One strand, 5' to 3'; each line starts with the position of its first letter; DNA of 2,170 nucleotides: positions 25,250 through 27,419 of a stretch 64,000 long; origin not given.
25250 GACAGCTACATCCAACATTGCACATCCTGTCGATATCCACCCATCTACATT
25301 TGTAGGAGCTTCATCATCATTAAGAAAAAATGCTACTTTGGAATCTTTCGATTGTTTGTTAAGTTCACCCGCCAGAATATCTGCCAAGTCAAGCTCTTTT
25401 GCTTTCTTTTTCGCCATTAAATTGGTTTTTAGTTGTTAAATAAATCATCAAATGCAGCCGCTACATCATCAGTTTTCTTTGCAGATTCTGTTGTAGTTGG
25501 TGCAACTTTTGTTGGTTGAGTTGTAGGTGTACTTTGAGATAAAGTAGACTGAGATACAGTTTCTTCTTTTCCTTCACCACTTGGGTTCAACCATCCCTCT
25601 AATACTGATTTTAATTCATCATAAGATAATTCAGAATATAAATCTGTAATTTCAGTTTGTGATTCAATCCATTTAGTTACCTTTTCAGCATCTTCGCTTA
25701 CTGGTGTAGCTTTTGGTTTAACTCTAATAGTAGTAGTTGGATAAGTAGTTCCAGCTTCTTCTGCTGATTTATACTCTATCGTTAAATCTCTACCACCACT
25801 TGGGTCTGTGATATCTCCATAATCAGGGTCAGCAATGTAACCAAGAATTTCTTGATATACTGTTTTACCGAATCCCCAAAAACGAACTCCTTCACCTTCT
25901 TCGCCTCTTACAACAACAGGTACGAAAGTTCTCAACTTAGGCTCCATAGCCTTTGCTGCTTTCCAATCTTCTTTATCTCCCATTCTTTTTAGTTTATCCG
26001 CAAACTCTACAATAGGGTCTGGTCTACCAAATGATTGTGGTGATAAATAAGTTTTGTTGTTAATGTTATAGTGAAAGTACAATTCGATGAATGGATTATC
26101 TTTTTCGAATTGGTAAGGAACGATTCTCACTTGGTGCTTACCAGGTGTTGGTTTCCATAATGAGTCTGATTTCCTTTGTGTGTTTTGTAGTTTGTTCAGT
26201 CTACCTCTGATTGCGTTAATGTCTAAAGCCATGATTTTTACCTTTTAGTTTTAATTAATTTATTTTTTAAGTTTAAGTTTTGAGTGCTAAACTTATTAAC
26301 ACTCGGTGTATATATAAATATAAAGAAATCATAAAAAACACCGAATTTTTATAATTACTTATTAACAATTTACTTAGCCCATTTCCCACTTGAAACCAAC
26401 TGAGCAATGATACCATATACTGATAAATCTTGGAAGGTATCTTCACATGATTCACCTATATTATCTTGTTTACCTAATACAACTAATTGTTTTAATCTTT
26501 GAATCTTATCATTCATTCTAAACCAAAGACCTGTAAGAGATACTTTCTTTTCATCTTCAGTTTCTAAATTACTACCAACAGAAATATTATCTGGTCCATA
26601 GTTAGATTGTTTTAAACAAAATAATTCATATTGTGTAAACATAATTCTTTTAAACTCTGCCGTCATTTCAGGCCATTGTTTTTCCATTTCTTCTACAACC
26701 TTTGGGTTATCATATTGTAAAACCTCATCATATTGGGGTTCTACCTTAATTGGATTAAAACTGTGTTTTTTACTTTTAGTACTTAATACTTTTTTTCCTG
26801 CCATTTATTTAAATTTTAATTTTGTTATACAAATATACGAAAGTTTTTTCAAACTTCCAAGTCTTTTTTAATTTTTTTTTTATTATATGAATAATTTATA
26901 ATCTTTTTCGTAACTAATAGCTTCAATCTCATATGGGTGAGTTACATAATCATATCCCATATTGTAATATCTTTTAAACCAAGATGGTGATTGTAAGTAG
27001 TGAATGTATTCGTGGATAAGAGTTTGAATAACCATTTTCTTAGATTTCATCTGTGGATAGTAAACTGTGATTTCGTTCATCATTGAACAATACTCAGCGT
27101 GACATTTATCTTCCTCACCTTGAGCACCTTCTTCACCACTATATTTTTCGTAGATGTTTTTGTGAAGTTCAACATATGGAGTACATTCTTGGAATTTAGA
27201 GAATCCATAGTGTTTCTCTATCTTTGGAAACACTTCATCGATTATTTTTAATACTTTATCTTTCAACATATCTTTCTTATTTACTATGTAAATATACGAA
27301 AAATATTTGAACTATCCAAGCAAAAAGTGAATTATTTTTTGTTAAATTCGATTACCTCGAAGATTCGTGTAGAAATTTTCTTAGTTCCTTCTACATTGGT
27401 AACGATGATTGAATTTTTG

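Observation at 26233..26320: Gene-32-type autoregulatory pseudoknot ahead of a zinc-less SSB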

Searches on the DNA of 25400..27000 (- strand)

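Call 7: search_rna_families(source=window, start=25400, end=27000, threshold=evalue, max_evalue=10)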
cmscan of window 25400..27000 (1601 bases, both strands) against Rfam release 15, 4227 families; matches with E-value up to 10: 5.
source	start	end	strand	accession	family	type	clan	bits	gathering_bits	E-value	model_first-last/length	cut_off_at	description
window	26586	26666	-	RF01174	snoU43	Gene; snRNA; snoRNA; CD-box;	-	19.7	45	5.1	1-79/79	no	Small nucleolar RNA U43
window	25457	25545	+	RF00310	snoZ165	Gene; snRNA; snoRNA; CD-box;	-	18.3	90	4.5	1-92/92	no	Small nucleolar RNA Z165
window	26422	26474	-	RF01156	SNORD123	Gene; snRNA; snoRNA; CD-box;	-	16.6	45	7.5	1-70/70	no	Small nucleolar RNA SNORD123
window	25583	25664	-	RF02474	GlsR5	Gene; snRNA; snoRNA; CD-box;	-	13.4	100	5.1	1-89/89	no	Small nucleolar RNA GlsR5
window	26535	26558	-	RF01128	sR43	Gene; snRNA; snoRNA; CD-box;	-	12.5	45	4.3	1-56/56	no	Small nucleolar RNA sR42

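Call 8: search_dna_similar(query=window:25429-26804:-, collection=phages, mode=distant, max_rows=30)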
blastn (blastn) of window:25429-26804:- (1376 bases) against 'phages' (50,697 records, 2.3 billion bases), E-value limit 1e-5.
Records with a match: 5; places in all: 5; records where one place covers at least 80% of the query: 0.
Best place of each record, by identity: 80-90% 4; 60-80% 1.
By first word of the organism name: Flavobacterium 4; Microcystis 1.
By host as written in the record: Flavobacterium sp. LMO8 4; Microcystis elabens 1.
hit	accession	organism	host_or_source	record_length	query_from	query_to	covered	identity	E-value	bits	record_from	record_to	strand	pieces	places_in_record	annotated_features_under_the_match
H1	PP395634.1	Microcystis phage Mel-JY01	Microcystis elabens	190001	681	1000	23%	66.0%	2e-12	81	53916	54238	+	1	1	hypothetical protein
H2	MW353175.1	Flavobacterium phage vB_FspM_immuto_2-6A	Flavobacterium sp. LMO8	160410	864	937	5%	82.4%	7e-11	76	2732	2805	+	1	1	ssDNA binding protein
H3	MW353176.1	Flavobacterium phage vB_FspM_immuto_3-5A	Flavobacterium sp. LMO8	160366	864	937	5%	82.4%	7e-11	76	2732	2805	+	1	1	ssDNA binding protein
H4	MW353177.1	Flavobacterium phage vB_FspM_immuto_13-6C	Flavobacterium sp. LMO8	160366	864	937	5%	82.4%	7e-11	76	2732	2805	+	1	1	ssDNA binding protein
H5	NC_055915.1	Flavobacterium phage vB_FspM_immuto_2-6A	Flavobacterium sp. LMO8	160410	864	937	5%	82.4%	7e-11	76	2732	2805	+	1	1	ssDNA binding protein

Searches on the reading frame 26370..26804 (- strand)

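Call 4: search_protein_families(library=pfam, proteins=[window:26370-26804:-], max_evalue=0.01)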
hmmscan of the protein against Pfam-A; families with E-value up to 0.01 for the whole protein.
window:26370-26804:- (144 aa): 1 family
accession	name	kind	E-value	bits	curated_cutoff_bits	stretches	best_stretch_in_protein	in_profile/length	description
PF07659.16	DUF1599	-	0.00018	22.2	25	1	98-135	18-58/61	Nucleotide modification associated domain 1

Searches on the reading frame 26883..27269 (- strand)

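Call 4: search_protein_families(library=pfam, proteins=[window:26883-27269:-], max_evalue=0.01)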
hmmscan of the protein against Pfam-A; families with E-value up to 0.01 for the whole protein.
window:26883-27269:- (128 aa): 1 family
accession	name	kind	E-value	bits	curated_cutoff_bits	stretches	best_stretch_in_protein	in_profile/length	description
PF10263.15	SprT-like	-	0.0047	17.2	25.6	1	62-92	41-73/108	SprT-like family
